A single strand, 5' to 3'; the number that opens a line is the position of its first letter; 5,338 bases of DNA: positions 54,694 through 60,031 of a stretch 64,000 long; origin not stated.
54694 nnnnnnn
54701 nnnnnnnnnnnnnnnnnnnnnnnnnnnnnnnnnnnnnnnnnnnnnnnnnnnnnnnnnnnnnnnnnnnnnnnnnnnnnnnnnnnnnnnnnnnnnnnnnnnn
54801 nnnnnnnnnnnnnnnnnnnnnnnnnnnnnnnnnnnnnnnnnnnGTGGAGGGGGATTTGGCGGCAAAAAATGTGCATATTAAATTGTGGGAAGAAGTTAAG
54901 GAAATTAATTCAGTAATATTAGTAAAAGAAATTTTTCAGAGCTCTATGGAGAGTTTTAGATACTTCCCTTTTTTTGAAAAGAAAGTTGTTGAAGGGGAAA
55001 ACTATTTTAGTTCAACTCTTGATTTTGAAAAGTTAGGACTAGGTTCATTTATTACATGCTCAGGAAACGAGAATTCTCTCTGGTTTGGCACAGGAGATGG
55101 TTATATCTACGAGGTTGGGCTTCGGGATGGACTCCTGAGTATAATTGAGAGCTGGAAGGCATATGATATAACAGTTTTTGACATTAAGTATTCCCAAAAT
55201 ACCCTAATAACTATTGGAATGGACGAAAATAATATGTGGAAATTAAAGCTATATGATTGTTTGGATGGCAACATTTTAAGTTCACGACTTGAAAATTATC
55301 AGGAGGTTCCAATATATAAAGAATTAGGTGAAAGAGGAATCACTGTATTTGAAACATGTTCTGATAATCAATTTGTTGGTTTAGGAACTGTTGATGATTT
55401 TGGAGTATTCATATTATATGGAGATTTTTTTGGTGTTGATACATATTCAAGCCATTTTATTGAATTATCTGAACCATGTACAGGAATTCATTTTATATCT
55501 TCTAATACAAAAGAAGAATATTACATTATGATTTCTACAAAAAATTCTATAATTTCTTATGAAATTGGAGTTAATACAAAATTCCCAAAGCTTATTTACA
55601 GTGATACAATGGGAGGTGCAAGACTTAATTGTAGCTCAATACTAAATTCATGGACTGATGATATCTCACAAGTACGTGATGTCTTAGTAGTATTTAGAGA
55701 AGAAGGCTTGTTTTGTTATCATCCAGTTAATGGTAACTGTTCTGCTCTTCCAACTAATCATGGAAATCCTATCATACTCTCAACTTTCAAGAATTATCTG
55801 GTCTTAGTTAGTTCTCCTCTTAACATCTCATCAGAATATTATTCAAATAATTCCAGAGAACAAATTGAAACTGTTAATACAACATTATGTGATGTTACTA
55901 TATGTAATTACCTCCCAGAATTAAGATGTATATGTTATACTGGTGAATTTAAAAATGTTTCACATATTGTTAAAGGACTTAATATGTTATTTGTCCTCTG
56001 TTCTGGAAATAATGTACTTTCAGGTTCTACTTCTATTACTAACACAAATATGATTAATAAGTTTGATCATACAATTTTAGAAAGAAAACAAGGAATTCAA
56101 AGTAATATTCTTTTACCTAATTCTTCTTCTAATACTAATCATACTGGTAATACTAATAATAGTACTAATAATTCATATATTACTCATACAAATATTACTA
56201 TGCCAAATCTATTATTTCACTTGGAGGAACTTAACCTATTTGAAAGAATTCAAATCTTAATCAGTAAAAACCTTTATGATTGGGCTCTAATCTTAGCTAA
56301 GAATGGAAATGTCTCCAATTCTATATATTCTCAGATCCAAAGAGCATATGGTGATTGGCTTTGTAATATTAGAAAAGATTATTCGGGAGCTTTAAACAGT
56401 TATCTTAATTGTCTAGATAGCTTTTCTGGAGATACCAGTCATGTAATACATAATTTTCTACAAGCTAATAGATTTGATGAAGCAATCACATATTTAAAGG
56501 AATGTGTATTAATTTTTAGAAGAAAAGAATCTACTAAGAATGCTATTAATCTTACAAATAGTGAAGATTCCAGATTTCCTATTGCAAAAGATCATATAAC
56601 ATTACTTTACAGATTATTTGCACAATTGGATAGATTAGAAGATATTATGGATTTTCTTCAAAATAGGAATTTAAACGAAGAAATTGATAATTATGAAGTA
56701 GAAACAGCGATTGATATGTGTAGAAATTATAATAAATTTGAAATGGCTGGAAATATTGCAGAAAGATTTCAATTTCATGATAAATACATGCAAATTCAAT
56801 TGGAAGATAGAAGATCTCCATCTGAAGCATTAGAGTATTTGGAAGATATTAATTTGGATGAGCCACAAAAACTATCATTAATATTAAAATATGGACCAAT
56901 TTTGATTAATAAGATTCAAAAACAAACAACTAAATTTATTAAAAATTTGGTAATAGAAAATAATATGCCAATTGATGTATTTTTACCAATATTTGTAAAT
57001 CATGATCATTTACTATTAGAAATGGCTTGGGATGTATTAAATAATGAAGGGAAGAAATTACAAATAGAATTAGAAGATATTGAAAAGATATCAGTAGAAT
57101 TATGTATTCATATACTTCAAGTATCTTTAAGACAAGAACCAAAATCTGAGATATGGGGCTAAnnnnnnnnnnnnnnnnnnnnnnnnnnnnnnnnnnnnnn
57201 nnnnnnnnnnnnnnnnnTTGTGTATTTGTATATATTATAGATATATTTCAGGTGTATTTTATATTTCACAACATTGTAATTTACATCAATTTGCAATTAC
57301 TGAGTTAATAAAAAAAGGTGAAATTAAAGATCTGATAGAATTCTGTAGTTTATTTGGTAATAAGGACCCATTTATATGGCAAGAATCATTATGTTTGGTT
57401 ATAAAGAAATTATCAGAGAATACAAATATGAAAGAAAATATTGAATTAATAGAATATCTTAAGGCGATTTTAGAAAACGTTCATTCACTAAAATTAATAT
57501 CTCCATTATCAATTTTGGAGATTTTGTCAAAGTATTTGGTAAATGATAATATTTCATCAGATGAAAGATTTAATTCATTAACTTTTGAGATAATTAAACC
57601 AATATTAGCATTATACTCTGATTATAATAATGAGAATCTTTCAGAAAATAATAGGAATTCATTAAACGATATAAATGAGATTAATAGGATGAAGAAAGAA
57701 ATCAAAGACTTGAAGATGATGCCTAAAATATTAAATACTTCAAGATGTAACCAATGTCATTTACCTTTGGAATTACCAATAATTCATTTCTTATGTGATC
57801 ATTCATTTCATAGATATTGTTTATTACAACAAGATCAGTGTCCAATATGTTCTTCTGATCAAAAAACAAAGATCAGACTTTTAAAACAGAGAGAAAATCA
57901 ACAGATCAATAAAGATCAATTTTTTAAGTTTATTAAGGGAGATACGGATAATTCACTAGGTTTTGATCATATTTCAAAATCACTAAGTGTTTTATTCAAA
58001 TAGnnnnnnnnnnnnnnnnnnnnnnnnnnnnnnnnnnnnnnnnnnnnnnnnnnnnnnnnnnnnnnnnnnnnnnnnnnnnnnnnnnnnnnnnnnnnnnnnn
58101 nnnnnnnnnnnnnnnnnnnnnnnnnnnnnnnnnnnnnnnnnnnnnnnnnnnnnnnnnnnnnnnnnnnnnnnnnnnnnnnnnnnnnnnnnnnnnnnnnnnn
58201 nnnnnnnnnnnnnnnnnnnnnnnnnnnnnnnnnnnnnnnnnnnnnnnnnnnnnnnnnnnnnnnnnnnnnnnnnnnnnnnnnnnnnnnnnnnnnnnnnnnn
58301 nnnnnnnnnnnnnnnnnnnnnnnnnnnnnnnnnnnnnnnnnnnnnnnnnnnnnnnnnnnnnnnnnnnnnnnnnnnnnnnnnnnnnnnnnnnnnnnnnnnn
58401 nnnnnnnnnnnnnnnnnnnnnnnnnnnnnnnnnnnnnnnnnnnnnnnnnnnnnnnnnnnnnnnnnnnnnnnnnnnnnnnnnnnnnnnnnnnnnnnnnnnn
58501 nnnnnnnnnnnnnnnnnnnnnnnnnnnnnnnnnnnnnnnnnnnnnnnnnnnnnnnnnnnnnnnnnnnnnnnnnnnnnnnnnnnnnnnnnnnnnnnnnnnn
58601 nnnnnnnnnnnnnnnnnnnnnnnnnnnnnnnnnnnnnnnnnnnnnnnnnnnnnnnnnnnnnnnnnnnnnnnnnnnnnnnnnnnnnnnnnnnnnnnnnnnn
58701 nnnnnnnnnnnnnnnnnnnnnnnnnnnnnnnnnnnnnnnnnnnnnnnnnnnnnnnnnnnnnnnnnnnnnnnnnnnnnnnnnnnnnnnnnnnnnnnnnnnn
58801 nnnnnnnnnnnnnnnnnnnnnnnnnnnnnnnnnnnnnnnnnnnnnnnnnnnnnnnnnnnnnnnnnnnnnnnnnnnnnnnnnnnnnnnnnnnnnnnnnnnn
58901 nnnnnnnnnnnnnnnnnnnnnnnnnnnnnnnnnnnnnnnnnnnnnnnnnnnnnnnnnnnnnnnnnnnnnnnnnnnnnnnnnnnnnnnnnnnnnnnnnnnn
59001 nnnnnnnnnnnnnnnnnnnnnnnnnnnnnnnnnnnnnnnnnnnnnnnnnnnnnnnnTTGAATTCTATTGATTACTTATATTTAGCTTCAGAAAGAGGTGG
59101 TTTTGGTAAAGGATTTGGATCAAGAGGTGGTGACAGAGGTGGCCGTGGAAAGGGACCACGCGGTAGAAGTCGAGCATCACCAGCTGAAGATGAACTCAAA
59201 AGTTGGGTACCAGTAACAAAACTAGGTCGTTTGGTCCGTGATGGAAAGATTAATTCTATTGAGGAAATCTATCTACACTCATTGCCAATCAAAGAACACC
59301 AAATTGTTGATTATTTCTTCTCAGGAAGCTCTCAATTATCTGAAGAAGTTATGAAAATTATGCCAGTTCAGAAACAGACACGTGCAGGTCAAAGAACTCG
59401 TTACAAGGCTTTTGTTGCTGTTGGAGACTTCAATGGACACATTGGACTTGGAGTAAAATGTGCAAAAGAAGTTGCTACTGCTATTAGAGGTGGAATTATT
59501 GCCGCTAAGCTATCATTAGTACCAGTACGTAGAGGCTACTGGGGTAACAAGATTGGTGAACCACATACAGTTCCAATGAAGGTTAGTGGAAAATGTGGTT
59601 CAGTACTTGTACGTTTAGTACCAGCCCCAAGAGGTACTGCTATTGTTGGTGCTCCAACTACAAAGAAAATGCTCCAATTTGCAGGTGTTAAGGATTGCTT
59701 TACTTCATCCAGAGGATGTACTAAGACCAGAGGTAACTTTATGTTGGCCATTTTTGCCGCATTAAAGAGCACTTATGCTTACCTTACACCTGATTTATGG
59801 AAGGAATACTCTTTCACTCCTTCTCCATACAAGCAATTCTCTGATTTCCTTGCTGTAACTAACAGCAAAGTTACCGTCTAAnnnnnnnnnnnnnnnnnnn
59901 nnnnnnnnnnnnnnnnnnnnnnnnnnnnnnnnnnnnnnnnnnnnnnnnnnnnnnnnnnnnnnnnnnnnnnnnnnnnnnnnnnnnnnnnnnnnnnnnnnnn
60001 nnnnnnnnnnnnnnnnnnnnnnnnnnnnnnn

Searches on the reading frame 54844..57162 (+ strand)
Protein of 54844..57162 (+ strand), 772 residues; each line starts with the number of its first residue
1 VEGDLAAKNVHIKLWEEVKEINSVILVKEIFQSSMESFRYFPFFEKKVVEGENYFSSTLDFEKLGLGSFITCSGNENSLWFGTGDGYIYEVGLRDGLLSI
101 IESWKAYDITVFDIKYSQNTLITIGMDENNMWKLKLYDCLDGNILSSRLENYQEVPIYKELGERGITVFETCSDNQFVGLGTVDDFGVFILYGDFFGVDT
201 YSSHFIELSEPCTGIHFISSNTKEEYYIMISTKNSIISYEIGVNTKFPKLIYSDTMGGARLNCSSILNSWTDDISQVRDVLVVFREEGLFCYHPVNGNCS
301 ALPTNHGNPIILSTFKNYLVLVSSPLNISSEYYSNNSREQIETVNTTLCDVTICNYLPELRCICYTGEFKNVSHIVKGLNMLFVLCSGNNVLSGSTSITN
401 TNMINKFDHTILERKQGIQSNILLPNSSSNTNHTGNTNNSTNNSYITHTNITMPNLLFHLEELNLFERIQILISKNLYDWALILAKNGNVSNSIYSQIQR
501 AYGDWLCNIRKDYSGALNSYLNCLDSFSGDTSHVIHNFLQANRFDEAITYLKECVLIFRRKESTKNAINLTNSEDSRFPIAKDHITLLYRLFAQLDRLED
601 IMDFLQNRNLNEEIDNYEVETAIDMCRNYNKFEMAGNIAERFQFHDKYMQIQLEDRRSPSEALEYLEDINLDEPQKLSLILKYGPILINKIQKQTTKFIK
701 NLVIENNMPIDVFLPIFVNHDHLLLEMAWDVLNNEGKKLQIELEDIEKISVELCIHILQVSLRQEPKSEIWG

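Call 19: search_protein_families(library=pfam, proteins=[window:54844-57162:+], max_evalue=0.001)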
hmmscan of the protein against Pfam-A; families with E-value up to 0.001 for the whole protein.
window:54844-57162:+ (772 aa): 4 families
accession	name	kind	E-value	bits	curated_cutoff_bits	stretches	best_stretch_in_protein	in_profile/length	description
PF23341.1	PEP5_VPS11_N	-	1.4e-28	100.5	40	1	39-391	2-333/338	PEP5/VPS11 N-terminal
PF23356.2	TPR_PEP5_VPS11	-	1.4e-21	77.6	27.5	1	510-737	3-210/354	PEP5/VPS11 Clathrin repeat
PF23266.1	VPS11_N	-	6.9e-13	48.8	27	1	71-391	19-312/313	VPS11-like, N-terminal beta-propeller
PF00637.26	Clathrin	-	0.00027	21.1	29.6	0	531-669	10-122/143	Region in Clathrin and VPS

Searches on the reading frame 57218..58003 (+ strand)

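Call 19: search_protein_families(library=pfam, proteins=[window:57218-58003:+], max_evalue=0.001)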
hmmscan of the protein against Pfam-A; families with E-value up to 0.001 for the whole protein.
window:57218-58003:+ (261 aa): 2 families
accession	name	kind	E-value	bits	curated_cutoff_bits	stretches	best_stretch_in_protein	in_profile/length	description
PF17122.11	zf-C3H2C3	-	6.2e-09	36.2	27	1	177-211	1-34/35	Zinc-finger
PF14634.12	zf-RING_5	-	0.00022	21.5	27.9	1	176-212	1-42/43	zinc-RING finger domain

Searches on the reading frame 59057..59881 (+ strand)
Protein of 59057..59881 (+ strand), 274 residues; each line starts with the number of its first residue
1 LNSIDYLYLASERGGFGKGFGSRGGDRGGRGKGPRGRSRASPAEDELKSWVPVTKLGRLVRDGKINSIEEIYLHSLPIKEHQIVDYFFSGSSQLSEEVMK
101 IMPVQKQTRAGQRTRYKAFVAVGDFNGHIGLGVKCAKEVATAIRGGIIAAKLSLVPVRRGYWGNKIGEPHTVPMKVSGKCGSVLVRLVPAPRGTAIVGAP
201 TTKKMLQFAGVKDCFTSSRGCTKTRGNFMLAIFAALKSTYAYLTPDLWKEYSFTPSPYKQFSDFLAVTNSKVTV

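Call 19: search_protein_families(library=pfam, proteins=[window:59057-59881:+], max_evalue=0.001)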
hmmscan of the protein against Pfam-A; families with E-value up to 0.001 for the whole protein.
window:59057-59881:+ (274 aa): 2 families
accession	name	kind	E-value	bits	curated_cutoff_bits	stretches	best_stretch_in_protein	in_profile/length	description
PF00333.26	Ribosomal_S5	-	1.3e-27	96.1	27.1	1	94-158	1-65/65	Ribosomal protein S5, N-terminal domain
PF03719.21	Ribosomal_S5_C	-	1.7e-20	72.7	21.5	1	178-250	1-70/71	Ribosomal protein S5, C-terminal domain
